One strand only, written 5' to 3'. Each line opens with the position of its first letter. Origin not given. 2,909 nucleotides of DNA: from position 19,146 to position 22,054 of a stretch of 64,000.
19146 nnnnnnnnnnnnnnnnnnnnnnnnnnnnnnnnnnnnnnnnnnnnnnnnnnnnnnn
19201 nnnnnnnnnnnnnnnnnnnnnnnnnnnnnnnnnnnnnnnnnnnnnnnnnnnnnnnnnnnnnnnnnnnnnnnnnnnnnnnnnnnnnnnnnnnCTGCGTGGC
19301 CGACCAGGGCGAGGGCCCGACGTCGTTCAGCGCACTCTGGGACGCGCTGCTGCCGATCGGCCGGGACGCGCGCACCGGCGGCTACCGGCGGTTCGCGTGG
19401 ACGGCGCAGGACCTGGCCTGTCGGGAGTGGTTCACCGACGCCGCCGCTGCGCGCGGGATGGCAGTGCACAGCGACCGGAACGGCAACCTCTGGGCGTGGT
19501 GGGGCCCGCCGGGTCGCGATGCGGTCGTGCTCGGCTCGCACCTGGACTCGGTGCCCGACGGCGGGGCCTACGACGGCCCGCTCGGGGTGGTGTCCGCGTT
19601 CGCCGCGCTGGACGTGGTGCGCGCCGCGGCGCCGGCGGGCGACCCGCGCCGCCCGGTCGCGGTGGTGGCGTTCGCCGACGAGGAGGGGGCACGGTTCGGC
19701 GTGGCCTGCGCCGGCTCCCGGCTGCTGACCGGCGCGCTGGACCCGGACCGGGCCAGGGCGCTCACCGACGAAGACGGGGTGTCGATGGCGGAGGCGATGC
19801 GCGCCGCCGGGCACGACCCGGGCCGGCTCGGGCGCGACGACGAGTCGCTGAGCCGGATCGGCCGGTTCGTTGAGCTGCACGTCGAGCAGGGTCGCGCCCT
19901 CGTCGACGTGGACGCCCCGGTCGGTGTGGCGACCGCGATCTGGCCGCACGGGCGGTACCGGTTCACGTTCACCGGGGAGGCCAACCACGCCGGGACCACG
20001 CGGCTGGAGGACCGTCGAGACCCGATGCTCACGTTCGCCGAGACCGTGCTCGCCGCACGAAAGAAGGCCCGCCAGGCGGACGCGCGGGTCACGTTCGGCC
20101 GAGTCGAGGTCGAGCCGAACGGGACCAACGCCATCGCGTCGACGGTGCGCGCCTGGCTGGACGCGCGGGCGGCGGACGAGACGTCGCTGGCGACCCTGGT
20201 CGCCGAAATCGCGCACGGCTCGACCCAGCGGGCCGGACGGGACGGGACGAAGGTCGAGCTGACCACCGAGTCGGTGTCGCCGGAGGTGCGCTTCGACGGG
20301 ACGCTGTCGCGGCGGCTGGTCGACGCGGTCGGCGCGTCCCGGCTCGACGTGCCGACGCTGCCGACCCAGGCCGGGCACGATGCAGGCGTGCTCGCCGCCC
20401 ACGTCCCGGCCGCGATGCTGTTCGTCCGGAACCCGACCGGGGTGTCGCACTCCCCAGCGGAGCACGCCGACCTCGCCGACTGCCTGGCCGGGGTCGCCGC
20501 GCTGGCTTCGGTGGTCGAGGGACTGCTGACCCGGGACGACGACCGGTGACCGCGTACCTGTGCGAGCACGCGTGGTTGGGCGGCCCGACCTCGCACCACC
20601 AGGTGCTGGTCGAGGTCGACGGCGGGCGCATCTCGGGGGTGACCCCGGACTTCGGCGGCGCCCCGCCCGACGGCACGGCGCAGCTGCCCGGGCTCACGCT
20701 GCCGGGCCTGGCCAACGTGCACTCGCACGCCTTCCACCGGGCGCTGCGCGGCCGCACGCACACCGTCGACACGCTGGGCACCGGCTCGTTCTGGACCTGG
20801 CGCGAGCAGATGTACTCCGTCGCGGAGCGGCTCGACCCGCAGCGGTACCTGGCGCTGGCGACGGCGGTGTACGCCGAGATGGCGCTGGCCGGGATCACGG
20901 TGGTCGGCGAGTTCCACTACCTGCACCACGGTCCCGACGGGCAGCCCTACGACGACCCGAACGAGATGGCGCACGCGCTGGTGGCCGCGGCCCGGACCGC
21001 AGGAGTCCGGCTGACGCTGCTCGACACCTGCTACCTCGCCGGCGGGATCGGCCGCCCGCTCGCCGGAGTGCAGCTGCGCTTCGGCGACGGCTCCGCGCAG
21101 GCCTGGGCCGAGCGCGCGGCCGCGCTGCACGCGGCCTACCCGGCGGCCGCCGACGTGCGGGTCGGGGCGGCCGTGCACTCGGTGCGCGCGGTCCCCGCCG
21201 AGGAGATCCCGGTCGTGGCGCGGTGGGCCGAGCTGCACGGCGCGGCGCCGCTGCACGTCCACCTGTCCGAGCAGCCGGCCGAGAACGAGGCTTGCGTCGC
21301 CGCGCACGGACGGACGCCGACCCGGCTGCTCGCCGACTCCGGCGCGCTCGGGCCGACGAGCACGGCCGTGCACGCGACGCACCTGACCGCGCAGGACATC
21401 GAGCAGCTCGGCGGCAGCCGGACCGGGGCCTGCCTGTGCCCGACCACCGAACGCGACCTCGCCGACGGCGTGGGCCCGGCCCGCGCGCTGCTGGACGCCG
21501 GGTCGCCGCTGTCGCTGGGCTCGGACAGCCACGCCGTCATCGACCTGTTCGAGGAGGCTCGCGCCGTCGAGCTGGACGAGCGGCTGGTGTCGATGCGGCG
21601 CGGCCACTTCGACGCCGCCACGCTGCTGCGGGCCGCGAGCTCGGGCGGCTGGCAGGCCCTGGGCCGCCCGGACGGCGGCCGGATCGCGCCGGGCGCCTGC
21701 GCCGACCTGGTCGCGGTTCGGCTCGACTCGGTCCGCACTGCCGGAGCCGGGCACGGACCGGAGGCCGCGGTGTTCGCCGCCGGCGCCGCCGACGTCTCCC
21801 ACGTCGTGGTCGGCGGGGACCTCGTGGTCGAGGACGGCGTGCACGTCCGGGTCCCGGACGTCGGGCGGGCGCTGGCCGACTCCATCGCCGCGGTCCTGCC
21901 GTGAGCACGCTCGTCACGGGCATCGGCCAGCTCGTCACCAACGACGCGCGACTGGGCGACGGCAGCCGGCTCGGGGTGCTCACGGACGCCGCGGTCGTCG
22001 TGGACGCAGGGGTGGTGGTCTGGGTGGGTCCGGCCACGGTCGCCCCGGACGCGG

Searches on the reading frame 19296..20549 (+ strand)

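Call 95: search_protein_families(library=pfam, proteins=[window:19296-20549:+], max_evalue=0.00001)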
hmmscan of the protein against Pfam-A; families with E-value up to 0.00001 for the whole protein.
window:19296-20549:+ (417 aa): 2 families
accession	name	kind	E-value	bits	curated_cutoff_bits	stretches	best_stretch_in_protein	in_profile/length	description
PF01546.33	Peptidase_M20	-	6.5e-20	72.4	24.6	1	79-408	2-205/206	Peptidase family M20/M25/M40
PF04389.22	Peptidase_M28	-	3.7e-06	27.2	21.3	1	73-145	10-77/193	Peptidase family M28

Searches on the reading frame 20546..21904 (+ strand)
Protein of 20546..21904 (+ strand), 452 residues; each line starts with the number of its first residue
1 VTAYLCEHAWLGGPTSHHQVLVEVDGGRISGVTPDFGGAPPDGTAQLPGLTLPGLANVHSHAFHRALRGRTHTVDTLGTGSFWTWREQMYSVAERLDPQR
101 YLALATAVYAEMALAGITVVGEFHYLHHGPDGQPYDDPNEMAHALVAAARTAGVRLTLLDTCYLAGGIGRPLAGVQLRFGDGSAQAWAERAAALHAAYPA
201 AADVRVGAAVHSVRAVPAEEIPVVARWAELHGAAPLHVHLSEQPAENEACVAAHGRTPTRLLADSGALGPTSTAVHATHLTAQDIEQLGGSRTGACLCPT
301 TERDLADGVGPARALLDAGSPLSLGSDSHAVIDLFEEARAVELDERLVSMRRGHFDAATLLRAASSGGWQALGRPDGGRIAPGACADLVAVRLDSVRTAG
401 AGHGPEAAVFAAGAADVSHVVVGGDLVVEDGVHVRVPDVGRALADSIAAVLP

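Call 95: search_protein_families(library=pfam, proteins=[window:20546-21904:+], max_evalue=0.00001)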
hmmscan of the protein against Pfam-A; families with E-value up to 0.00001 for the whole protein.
window:20546-21904:+ (452 aa): 1 family
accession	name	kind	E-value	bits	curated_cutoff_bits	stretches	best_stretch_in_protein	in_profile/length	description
PF01979.26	Amidohydro_1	-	9.1e-37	127.5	25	1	52-427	3-345/345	Amidohydrolase family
